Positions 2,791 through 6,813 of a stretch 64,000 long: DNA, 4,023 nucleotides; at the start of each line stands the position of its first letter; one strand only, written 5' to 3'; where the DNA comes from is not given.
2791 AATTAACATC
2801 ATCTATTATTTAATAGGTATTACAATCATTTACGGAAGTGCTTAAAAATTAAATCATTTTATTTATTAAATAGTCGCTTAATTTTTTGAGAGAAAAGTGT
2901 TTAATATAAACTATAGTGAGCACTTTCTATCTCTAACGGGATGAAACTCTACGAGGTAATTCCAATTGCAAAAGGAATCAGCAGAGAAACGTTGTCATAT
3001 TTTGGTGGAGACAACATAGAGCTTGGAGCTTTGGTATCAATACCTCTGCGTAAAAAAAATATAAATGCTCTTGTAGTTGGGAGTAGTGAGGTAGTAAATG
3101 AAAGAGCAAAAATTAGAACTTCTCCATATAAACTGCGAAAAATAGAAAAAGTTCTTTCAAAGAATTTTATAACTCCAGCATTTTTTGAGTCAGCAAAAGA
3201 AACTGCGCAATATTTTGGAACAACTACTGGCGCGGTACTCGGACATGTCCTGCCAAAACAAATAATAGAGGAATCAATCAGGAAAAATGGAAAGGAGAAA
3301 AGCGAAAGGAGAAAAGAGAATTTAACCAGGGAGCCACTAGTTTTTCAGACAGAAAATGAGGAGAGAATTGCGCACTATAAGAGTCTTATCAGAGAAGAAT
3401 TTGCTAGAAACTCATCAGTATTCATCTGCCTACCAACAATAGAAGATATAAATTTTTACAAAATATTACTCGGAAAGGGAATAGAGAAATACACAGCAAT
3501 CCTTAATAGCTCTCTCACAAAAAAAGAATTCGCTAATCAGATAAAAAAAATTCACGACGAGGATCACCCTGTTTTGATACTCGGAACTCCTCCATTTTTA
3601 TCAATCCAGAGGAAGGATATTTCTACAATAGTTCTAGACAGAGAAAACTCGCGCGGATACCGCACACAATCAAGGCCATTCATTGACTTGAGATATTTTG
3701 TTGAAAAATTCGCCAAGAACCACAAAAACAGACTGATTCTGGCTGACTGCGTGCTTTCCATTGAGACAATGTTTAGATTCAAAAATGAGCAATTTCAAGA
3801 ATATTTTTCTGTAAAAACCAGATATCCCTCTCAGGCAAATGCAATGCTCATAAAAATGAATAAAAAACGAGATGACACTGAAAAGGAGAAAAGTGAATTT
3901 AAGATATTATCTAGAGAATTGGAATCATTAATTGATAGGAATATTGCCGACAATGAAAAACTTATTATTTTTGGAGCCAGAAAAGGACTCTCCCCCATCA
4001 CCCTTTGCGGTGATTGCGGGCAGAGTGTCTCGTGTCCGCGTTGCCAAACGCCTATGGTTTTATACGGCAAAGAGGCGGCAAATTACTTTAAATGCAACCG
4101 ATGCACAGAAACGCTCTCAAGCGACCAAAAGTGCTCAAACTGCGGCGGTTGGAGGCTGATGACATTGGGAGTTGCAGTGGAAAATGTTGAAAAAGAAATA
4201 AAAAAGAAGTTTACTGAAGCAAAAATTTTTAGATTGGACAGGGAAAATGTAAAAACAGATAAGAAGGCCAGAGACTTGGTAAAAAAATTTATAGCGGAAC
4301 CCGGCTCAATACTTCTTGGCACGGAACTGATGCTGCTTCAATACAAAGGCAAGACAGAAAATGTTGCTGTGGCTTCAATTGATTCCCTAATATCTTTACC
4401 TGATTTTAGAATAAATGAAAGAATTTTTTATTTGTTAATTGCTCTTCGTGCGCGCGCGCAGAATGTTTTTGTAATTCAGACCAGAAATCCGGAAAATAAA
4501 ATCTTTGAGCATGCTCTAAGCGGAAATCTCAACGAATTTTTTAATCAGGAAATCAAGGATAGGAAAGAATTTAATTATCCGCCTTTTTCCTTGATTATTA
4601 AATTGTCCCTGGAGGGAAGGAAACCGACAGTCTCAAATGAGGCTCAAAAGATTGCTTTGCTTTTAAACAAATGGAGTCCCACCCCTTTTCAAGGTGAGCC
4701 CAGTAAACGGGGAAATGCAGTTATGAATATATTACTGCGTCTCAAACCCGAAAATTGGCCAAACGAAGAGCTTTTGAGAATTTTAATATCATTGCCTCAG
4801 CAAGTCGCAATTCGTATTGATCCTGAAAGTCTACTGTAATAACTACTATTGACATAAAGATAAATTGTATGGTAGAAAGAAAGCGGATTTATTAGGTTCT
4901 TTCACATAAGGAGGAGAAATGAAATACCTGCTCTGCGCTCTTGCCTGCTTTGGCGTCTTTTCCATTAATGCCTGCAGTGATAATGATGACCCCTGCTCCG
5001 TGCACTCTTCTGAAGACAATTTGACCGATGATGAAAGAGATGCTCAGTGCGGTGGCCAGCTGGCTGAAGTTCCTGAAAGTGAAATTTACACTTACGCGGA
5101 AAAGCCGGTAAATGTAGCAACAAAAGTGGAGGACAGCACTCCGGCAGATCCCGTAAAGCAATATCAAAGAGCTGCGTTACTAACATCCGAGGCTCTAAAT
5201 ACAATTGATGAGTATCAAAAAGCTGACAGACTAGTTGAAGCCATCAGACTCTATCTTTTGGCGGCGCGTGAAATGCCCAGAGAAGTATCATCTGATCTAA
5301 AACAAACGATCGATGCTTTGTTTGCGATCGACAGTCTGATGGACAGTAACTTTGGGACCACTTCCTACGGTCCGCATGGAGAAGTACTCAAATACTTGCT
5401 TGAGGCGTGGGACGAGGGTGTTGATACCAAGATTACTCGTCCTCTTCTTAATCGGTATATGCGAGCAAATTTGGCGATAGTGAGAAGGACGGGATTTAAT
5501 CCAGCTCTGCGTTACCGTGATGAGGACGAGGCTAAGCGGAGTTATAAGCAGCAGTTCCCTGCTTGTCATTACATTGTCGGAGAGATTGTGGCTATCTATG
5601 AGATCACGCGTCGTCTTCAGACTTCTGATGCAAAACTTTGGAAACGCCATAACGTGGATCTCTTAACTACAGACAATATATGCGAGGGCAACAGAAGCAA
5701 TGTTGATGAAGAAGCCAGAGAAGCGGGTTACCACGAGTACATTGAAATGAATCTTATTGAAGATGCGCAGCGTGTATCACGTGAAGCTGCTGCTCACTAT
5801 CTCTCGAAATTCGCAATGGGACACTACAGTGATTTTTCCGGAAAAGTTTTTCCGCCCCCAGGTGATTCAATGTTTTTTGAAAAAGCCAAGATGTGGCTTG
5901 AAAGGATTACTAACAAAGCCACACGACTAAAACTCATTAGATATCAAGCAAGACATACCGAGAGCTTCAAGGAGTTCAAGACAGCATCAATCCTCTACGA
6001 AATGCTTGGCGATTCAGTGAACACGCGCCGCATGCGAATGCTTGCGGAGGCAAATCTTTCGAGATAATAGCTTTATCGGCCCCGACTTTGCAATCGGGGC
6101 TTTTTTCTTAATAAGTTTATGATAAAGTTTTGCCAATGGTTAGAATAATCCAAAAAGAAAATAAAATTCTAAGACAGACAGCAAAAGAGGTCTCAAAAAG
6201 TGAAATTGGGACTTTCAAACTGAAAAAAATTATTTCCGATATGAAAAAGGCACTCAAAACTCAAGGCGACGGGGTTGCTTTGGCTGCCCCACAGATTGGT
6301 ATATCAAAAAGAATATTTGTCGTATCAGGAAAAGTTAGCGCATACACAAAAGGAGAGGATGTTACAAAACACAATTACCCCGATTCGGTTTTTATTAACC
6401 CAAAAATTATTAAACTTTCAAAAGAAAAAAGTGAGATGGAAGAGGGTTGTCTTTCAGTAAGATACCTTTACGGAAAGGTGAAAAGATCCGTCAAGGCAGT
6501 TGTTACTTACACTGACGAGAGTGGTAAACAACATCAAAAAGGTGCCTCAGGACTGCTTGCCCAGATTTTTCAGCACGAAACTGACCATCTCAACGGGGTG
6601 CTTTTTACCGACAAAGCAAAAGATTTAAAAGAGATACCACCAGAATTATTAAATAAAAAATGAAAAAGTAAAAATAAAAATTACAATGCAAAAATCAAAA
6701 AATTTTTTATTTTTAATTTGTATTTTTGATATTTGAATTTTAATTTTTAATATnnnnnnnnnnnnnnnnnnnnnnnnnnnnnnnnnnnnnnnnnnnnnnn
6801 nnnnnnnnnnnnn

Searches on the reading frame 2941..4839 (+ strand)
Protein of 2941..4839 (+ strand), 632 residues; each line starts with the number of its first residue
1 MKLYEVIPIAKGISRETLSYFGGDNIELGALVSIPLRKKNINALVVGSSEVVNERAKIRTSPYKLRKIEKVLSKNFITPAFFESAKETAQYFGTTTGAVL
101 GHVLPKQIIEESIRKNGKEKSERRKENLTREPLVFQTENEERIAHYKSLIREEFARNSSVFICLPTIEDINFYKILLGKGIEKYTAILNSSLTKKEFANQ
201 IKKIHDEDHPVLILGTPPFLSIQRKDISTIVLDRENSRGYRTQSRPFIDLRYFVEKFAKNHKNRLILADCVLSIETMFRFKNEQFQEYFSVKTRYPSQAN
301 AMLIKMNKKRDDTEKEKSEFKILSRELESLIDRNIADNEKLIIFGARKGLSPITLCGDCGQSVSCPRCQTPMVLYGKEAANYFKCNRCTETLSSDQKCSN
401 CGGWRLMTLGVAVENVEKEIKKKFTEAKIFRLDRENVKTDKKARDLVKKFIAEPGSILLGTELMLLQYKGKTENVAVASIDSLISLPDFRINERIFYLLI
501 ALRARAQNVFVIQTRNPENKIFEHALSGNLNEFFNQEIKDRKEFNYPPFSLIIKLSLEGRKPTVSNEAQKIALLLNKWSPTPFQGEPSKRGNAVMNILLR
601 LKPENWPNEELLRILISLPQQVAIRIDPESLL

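Call 69: search_protein_families(library=pfam, proteins=[window:2941-4839:+], max_evalue=0.001)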
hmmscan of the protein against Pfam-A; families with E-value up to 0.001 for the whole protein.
window:2941-4839:+ (632 aa): 1 family
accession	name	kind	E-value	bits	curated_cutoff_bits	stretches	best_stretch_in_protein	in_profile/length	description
PF17764.6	PriA_3primeBD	-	6.1e-07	29.6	22.7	1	25-105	21-96/96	3'DNA-binding domain (3'BD)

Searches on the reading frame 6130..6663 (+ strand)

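Call 69: search_protein_families(library=pfam, proteins=[window:6130-6663:+], max_evalue=0.001)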
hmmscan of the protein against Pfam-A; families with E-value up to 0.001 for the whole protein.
window:6130-6663:+ (177 aa): 1 family
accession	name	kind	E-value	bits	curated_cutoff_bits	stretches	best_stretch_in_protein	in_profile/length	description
PF01327.26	Pep_deformylase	-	3.1e-47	160.5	22.8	1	5-167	3-154/156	Polypeptide deformylase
